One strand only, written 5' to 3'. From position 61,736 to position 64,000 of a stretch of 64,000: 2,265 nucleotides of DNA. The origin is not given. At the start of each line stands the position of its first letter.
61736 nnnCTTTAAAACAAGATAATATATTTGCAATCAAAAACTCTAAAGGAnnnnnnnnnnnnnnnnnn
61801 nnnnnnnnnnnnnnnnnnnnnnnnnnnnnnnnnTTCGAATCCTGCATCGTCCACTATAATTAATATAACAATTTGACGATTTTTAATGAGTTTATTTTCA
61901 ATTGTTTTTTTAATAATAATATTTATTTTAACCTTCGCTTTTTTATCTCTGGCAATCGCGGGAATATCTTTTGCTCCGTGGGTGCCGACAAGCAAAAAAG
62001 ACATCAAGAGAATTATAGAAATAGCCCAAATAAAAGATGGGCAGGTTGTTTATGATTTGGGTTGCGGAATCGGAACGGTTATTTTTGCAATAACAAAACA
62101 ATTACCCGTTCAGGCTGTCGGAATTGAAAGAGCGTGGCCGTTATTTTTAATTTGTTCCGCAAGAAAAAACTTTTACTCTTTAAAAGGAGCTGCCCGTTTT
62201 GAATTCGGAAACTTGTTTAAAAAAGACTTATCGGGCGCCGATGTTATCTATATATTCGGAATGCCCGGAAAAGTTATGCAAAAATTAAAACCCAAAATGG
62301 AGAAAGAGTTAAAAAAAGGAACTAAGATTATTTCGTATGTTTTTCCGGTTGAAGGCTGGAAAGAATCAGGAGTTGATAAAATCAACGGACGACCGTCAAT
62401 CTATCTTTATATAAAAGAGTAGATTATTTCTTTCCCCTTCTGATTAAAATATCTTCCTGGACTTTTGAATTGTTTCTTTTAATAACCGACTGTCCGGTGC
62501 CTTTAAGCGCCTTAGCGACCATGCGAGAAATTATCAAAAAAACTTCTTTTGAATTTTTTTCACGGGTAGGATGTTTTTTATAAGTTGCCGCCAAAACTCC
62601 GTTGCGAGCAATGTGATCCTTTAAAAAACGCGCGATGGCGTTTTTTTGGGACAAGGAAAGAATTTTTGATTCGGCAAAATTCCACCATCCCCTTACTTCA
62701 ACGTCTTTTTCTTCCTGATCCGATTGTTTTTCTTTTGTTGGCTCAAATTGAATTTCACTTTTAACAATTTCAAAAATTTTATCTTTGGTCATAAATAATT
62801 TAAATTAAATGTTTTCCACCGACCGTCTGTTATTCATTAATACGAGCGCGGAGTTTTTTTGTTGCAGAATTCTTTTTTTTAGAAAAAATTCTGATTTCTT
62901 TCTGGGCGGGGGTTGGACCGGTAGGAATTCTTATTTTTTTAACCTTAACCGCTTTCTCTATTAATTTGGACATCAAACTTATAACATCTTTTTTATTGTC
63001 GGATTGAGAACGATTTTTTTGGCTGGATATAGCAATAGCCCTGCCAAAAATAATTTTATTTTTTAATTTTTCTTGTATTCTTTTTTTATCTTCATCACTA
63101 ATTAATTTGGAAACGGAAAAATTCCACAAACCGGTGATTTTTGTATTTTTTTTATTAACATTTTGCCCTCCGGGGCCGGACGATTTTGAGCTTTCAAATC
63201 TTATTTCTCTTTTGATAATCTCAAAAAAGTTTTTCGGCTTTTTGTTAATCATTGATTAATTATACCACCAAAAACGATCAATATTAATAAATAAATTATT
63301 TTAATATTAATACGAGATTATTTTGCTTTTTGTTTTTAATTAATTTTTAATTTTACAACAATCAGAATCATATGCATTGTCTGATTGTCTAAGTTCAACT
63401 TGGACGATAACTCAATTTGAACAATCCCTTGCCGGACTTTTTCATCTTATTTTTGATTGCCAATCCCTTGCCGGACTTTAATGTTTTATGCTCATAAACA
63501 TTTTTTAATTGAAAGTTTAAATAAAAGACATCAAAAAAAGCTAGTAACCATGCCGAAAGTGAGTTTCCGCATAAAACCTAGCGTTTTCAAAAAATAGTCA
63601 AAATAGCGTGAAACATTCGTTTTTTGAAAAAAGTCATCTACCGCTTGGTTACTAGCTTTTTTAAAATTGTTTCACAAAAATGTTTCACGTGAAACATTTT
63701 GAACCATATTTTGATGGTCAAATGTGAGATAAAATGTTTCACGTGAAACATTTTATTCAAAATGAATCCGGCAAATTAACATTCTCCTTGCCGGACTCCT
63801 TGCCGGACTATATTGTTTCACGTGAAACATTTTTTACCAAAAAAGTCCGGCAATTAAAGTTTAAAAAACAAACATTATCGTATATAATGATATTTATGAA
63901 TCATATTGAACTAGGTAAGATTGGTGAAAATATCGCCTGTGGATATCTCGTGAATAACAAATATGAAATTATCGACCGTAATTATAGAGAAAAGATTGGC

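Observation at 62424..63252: Tandem ArfB-like release-factor-domain gene and a GGQ-less paralog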

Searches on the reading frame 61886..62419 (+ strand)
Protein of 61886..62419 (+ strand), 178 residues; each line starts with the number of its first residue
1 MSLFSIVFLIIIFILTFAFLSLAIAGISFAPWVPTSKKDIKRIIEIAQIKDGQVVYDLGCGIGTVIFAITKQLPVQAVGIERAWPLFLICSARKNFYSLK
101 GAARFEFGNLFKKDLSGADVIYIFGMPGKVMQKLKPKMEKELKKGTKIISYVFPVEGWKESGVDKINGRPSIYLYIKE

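Call 75: search_protein_families(library=padloc, proteins=[window:61886-62419:+], max_evalue=0.01)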
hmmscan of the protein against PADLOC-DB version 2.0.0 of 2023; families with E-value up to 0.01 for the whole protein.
window:61886-62419:+ (178 aa): 1 family
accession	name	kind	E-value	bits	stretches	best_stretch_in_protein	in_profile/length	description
PDLC04134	mad2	-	4.3e-09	33.7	1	29-153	269-397/492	mads_2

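Call 76: search_solved_structures(query=window:61886-62419:+, max_evalue=0.001)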
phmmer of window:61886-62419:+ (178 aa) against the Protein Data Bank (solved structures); distinct sequences matched with E-value up to 0.001: 5.
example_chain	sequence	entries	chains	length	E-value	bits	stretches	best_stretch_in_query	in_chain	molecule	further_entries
5fa8_A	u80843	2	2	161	3e-26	95.5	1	27-176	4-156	Ribosomal protein L11 methyltransferase, putative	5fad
5jwj_A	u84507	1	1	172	5.2e-25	91.5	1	27-176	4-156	Protein-lysine N-methyltransferase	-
5bxy_A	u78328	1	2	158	6e-18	68.4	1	28-163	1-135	RNA methyltransferase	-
5wp4_A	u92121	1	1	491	0.00019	24.5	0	39-115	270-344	Phosphoethanolamine N-methyltransferase 1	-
5wp5_A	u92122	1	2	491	0.00035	23.6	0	41-122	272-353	Phosphomethylethanolamine N-methyltransferase 2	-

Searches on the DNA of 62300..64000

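Call 51: search_rna_families(source=window, start=62300, end=64000, threshold=evalue, max_evalue=1)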
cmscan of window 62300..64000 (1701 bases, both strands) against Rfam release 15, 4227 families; matches with E-value up to 1: 29.
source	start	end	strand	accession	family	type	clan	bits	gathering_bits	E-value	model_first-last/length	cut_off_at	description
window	63676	63755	+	RF04228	MIR6140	Gene; miRNA;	-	30.7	140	0.0028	1-165/165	no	MIR6140 microRNA precursor family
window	63687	63746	+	RF04127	MIR8007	Gene; miRNA;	-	29.9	195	0.003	1-226/226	no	MIR8007 microRNA precursor family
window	63660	63755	+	RF01584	snoR03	Gene; snRNA; snoRNA; HACA-box;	-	29.4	80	0.33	1-163/163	no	small nucleolar RNA snoR03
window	63678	63753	+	RF04134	MIR7504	Gene; miRNA;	-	28.1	83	0.024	1-124/124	no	MIR7504 microRNA precursor family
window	63678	63766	-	RF03860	MIR1520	Gene; miRNA;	CL00145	28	53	0.22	1-122/122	no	MIR1520 microRNA precursor family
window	63687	63746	+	RF03697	mir-722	Gene; miRNA;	-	26.9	81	0.015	1-67/67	no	mir-722 microRNA precursor family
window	63674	63756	-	RF01820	RsaE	Gene; sRNA;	-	25.6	79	0.13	1-112/112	no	RNA Staph. aureus E (RoxS)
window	63681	63750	+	RF03743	MIR7696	Gene; miRNA;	-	25.3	83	0.053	1-88/88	no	MIR7696 microRNA precursor family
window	63738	63826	-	RF04299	MIR814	Gene; miRNA;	-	25.3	90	0.073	1-83/83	no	MIR814 microRNA precursor family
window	63662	63758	+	RF01820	RsaE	Gene; sRNA;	-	25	79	0.19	1-112/112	no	RNA Staph. aureus E (RoxS)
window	63730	63834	+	RF00721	MIR475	Gene; miRNA;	-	24.6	70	0.11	1-128/128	no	MIR475 microRNA precursor family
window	63681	63750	-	RF03743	MIR7696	Gene; miRNA;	-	24.2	83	0.1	1-88/88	no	MIR7696 microRNA precursor family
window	63716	63765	-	RF03476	mir-7360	Gene; miRNA;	-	23.7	47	0.16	1-59/59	no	mir-7360 microRNA precursor family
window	63730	63834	-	RF04112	MIR5512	Gene; miRNA;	-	23.6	139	0.17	1-132/132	no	MIR5512 microRNA precursor family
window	63736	63828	+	RF04299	MIR814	Gene; miRNA;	-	22.9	90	0.3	1-83/83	no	MIR814 microRNA precursor family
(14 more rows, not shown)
